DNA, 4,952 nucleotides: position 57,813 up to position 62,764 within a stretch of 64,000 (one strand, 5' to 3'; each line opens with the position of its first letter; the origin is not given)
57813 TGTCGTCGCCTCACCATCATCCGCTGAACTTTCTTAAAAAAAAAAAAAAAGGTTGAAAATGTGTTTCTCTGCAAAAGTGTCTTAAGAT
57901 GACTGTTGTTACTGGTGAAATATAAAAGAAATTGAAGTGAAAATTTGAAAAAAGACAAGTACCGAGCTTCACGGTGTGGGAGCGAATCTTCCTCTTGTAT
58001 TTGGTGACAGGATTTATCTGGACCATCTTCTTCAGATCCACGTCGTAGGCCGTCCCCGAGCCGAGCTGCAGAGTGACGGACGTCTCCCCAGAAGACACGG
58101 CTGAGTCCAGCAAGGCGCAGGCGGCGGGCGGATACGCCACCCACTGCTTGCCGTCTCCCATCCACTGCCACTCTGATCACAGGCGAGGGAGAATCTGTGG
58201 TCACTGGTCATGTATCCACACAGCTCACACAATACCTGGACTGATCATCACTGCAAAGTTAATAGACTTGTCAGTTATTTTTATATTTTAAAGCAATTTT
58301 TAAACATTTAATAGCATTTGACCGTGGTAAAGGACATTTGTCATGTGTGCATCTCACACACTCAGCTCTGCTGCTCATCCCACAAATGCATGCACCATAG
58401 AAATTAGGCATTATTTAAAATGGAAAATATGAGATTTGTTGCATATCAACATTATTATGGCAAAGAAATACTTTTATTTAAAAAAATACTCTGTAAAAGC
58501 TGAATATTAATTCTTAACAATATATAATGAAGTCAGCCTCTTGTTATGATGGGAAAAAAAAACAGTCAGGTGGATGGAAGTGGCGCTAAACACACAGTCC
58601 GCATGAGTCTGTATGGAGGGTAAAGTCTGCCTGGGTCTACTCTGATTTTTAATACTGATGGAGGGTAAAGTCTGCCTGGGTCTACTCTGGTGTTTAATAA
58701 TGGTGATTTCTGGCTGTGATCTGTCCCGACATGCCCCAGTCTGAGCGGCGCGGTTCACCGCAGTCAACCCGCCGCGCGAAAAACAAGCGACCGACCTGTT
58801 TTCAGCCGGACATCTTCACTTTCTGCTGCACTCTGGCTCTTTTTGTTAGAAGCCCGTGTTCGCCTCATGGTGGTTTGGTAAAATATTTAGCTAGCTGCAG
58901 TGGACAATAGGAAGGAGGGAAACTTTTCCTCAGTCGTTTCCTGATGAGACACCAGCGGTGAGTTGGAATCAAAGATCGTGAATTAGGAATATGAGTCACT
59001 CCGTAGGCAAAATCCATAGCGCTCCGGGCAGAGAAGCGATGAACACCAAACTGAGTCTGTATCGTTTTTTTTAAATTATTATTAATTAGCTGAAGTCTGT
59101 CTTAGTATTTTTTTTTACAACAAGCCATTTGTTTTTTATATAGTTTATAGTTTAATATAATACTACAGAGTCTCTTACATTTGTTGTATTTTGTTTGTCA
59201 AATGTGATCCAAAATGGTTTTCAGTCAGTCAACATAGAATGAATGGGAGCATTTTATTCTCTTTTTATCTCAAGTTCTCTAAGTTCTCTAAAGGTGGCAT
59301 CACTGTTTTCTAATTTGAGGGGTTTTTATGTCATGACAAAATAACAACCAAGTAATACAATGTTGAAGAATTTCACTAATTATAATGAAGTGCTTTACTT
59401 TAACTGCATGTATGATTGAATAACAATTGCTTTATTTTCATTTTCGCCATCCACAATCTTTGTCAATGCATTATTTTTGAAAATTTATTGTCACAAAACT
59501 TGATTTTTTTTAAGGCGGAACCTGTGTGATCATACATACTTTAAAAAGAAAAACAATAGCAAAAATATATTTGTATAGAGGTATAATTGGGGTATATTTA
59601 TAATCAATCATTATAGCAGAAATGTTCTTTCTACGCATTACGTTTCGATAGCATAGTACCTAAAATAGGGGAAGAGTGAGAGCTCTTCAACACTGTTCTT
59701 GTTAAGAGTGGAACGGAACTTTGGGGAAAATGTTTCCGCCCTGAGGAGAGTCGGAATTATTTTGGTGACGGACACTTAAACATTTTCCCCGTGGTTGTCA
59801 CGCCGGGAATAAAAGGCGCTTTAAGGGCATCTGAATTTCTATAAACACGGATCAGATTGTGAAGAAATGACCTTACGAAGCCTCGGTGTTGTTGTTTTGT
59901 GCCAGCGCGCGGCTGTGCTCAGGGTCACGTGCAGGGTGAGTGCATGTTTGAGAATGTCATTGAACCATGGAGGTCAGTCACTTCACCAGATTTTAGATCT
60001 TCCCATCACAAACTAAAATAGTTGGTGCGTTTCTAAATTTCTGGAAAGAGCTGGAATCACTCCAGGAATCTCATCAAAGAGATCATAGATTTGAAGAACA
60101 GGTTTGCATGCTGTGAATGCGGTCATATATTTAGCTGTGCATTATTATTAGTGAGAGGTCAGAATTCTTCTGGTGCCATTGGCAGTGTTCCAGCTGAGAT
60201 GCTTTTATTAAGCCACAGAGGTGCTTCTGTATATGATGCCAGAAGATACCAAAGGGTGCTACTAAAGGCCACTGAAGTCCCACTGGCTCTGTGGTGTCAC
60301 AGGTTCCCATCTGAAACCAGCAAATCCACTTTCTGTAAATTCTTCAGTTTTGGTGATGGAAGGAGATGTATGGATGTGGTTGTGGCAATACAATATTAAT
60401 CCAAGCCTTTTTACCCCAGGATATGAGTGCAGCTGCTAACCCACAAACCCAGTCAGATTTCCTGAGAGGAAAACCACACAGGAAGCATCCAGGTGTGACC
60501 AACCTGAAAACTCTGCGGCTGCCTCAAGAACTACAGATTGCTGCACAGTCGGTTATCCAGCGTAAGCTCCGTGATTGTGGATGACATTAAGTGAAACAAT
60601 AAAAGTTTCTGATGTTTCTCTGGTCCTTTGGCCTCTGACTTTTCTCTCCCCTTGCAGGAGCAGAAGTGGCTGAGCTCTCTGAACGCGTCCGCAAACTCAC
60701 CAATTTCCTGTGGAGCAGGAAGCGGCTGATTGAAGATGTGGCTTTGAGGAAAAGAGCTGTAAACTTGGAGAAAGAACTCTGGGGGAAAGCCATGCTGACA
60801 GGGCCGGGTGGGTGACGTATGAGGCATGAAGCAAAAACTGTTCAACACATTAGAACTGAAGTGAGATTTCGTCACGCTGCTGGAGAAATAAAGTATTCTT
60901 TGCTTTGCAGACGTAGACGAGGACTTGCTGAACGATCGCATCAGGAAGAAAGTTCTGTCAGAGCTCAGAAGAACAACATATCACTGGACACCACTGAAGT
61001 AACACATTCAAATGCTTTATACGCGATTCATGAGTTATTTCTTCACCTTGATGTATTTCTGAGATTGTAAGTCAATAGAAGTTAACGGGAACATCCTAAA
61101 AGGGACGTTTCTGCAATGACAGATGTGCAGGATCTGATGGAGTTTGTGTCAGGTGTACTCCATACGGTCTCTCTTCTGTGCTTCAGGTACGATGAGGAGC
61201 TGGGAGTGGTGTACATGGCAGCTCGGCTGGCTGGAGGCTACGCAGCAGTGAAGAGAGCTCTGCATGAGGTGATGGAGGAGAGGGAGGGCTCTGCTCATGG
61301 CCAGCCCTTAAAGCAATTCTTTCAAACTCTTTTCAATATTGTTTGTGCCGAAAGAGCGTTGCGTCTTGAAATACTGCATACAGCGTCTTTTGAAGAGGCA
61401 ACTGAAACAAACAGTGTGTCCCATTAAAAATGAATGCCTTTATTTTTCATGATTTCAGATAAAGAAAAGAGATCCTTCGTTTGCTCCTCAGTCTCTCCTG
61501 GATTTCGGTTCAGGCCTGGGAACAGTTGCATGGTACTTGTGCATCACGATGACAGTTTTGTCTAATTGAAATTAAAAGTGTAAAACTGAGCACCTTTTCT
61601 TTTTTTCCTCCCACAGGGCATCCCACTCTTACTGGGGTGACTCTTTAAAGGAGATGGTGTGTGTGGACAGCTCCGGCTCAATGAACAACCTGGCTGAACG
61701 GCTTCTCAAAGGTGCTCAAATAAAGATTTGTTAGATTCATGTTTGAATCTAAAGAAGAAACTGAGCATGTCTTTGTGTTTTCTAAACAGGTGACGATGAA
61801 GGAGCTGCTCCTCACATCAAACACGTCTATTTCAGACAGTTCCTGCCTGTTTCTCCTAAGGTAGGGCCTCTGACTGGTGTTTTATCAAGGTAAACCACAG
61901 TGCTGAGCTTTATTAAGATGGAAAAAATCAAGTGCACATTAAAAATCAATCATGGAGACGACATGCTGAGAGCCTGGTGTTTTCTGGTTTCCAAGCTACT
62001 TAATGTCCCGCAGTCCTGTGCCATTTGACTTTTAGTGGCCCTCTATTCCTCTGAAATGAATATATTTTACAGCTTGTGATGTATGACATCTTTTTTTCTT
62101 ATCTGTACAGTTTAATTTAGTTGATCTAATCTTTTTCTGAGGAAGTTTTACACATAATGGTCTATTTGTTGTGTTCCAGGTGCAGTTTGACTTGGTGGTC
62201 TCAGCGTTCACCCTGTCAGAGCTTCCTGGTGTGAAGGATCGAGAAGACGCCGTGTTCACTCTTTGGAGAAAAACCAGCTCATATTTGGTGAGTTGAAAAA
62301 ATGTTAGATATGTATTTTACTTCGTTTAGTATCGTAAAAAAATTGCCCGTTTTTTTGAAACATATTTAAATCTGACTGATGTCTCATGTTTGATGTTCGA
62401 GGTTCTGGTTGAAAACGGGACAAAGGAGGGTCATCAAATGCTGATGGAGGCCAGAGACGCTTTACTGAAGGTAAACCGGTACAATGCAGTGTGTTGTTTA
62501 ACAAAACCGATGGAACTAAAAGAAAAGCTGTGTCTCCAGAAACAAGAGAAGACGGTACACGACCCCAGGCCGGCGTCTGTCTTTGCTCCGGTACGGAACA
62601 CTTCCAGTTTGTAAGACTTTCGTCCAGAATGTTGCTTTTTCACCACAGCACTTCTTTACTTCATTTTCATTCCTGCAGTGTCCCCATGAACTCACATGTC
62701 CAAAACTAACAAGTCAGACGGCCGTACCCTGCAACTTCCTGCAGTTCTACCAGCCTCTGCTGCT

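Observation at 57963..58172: PARP2 ortholog appears to have acquired an in-frame WWE (poly-ADP-ribose-binding) domain exon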

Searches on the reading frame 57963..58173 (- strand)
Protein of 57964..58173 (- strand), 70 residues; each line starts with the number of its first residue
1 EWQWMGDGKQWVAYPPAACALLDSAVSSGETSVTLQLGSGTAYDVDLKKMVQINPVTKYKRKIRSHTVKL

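Call 5: search_protein_families(library=pfam, proteins=[window:57964-58173:-], max_evalue=10)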
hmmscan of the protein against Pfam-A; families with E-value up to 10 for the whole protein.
seq(70 aa): 2 families
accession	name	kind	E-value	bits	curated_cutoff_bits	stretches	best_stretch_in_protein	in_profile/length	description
PF02825.26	WWE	-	1.3e-16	61.2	21.1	1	2-64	3-66/67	WWE domain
PF23467.1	WWE_5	-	0.0037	18.3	24.9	1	9-63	16-69/80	WWE domain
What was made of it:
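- On WWE domain (Pfam PF02825): 61.2 bits against a cut-off of 21.1, E=1.3e-16, profile positions 3-66 of 67 (call 5).
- Checked: Pfam PF02825 (WWE) scores 61.2 bits, E=1.3e-16, against a curated cut-off of 21.1 bits, covering profile positions 3-66 of 67 (call 5).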

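Call 27: search_solved_structures(query=window:57964-58173:-, max_evalue=1, show_alignments=5)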
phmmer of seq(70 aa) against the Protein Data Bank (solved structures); distinct sequences matched with E-value up to 1: 9.
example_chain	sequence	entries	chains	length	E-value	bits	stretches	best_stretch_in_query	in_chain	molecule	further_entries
8r5n_A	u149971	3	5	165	5e-08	36.3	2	2-65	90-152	E3 ubiquitin-protein ligase DTX1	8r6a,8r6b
6miw_A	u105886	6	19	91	4.6e-06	30.1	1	2-63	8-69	E3 ubiquitin-protein ligase HUWE1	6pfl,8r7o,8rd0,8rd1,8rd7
9bkr_A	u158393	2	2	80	0.00057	23.5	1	2-64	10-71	Isoform 2 of E3 ubiquitin-protein ligase TRIP12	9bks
9plq_A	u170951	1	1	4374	0.00063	23.4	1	2-63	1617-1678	E3 ubiquitin-protein ligase HUWE1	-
9plr_A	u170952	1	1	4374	0.00063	23.4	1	2-63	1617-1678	E3 ubiquitin-protein ligase HUWE1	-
7jq9_A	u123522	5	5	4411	0.00063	23.4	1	2-63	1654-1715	E3 ubiquitin-protein ligase HUWE1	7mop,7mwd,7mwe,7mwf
3v3l_A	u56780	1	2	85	0.17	15.7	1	1-64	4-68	E3 ubiquitin-protein ligase RNF146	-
1ujr_A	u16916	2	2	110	0.32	14.8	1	1-63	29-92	hypothetical protein AK012080 | E3 ubiquitin-protein ligase RNF146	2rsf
4qpl_A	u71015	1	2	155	0.65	13.8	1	1-63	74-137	E3 ubiquitin-protein ligase RNF146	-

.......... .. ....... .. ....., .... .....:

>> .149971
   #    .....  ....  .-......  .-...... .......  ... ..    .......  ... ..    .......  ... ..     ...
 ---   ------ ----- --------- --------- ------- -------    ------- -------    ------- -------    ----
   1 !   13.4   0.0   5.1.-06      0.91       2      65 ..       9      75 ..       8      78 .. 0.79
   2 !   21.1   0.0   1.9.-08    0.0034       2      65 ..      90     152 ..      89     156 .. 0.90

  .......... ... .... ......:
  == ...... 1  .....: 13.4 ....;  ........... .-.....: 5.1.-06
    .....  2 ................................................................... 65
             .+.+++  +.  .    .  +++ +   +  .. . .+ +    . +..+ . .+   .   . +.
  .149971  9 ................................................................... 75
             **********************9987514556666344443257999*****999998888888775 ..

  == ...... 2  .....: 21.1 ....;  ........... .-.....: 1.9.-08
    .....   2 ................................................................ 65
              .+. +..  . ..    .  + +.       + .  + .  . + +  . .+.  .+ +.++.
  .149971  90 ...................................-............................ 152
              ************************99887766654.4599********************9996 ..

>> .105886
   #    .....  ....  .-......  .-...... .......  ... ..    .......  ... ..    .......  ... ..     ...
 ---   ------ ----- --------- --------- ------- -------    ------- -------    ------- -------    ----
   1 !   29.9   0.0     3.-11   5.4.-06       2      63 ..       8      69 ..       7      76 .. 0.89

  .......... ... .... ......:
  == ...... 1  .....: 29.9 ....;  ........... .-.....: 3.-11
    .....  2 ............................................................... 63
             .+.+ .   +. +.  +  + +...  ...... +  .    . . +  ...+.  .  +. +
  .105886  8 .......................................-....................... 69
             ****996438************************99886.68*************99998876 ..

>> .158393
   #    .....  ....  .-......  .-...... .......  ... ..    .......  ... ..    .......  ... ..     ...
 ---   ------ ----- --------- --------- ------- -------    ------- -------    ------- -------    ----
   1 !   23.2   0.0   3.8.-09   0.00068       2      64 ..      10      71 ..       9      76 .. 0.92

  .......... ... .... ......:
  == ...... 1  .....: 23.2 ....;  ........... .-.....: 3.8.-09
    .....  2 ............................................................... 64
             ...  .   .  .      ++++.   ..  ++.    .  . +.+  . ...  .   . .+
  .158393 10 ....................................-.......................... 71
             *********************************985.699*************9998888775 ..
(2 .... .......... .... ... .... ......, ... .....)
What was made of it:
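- On WWE domain (Pfam PF02825): W28, Q76, Y67 and R85 align to the corresponding HUWE1, TRIP12 and DTX1 residues (call 27).
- The closest solved WWE domains by sequence are DTX1, HUWE1 and TRIP12 (call 27). The sequence match to RNF146 is weak (E=0.17), against 4.6e-6 for HUWE1 (call 27).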

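Call 56: predict_structure(alignment_id=A2)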
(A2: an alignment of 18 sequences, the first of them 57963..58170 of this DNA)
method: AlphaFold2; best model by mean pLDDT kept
length: 69 residues; sequences in the alignment: 18
mean_pLDDT: 70.8   pTM: 0.55
mean pLDDT of the five models: 70.8, 70.6, 69.1, 68.2, 66.7
residues with pLDDT >= 90: 0; 70-90: 41; 50-70: 20; < 50: 8
segments of 3 or more residues with pLDDT < 50: 53-55, 67-69
pLDDT, mean of each block of 10 residues (from residue 1): 71 84 87 75 74 51 50
secondary structure, 60 per line:
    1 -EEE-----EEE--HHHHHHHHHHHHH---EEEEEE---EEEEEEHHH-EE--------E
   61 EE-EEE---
elements in order: E2-4 E10-12 H15-27 E31-36 E40-45 E60-62 E64-66
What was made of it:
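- On WWE domain (Pfam PF02825): The AlphaFold2 model (pLDDT 70.8) has the order strand-strand-helix-strand-strand...strand-strand (call 56).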

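Call 58: fold_search(model_id=the predicted structure, library=pdb)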
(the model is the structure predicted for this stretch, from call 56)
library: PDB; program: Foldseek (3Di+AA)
matches with E <= 10: 218; with E <= 0.001: 0
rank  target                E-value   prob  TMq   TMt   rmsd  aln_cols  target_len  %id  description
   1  6pfl_A                1.3e-03  1.00  0.63  0.57  12.3        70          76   33  Crystal structure of Human HUWE1 WWE domain in complex with ADPR (released 2019-07-24)
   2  6pfl_B                2.6e-03  1.00  0.63  0.57   9.9        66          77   35  Crystal structure of Human HUWE1 WWE domain in complex with ADPR (released 2019-07-24)
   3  8rd7_B                3.2e-03  1.00  0.61  0.56  12.8        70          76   31  HUWE1 WWE domain in complex with ADP-ribose (released 2024-07-31)
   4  9bkr                  3.4e-03  1.00  0.63  0.59  11.8        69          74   30  Crystal structure of the Human TRIP12 WWE domain (isoform 2) in complex with ATP (released 2024-07-31)
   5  9bks                  5.0e-03  1.00  0.63  0.60  11.8        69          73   30  Crystal structure of the Human TRIP12 WWE domain (isoform 2) in complex with ADP (released 2024-07-31)
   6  6miw                  6.5e-03  1.00  0.61  0.61   9.5        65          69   35  WWE domain of human HUWE1 (released 2018-10-17)
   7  8r7o_A                8.0e-03  1.00  0.62  0.58  12.8        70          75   33  HUWE1 WWE domain in complex with 2'F-ATP (released 2024-07-31)
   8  8r7o_D                9.1e-03  1.00  0.62  0.58   9.2        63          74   36  HUWE1 WWE domain in complex with 2'F-ATP (released 2024-07-31)
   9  8rd7_A                1.1e-02  1.00  0.61  0.57   9.2        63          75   36  HUWE1 WWE domain in complex with ADP-ribose (released 2024-07-31)
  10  3v3l_A                1.1e-02  1.00  0.56  0.47  12.6        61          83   26  Crystal structure of human RNF146 WWE domain in complex with iso-ADPRibose (released 2012-02-15)
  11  3v3l_B                1.3e-02  1.00  0.54  0.45  12.6        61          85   28  Crystal structure of human RNF146 WWE domain in complex with iso-ADPRibose (released 2012-02-15)
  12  4qpl_A                1.4e-02  1.00  0.57  0.28  12.3        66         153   24  Crystal structure of RNF146(RING-WWE)/UbcH5a/iso-ADPr complex (released 2014-10-15)
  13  7mop_A                3.7e-02  0.99  0.54  0.02  10.6        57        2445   35  Cryo-EM structure of human HUWE1 in complex with DDIT4 (released 2021-07-28)
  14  7jq9                  3.9e-02  0.99  0.54  0.02  10.5        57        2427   35  Cryo-EM structure of human HUWE1 (released 2021-07-28)
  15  1ujr_MODEL_1_A        4.5e-02  0.97  0.55  0.36  11.3        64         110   26  Solution structure of WWE domain in BAB28015 (released 2004-10-05)
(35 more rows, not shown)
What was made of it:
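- On WWE domain (Pfam PF02825): The top 20 Foldseek PDB hits are all WWE domains, 17 with probability 0.93-1.00, at TM about 0.5-0.63 (call 58).
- Closest known: WWE domains of the HECT E3 ligases HUWE1 and TRIP12. Same: These are the closest solved WWE domains by fold and among the closest by sequence (calls 27, 58).
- By fold they are HUWE1 with ADP-ribose, TRIP12 and RNF146 (call 58). It has the WWE fold, and RNF146 is among the structural matches (call 58).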

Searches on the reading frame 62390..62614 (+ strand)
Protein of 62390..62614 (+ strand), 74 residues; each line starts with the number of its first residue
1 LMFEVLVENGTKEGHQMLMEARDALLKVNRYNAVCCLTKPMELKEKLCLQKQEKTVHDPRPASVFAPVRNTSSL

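Call 53: search_protein_families(library=pfam, proteins=[window:62390-62614:+], max_evalue=0.01)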
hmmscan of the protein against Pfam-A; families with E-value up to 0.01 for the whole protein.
window:62390-62614:+ (74 aa): 1 family
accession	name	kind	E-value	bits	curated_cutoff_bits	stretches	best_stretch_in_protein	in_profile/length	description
PF09243.16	Rsm22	-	0.00055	19.9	23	1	5-36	137-168/275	Mitochondrial small ribosomal subunit Rsm22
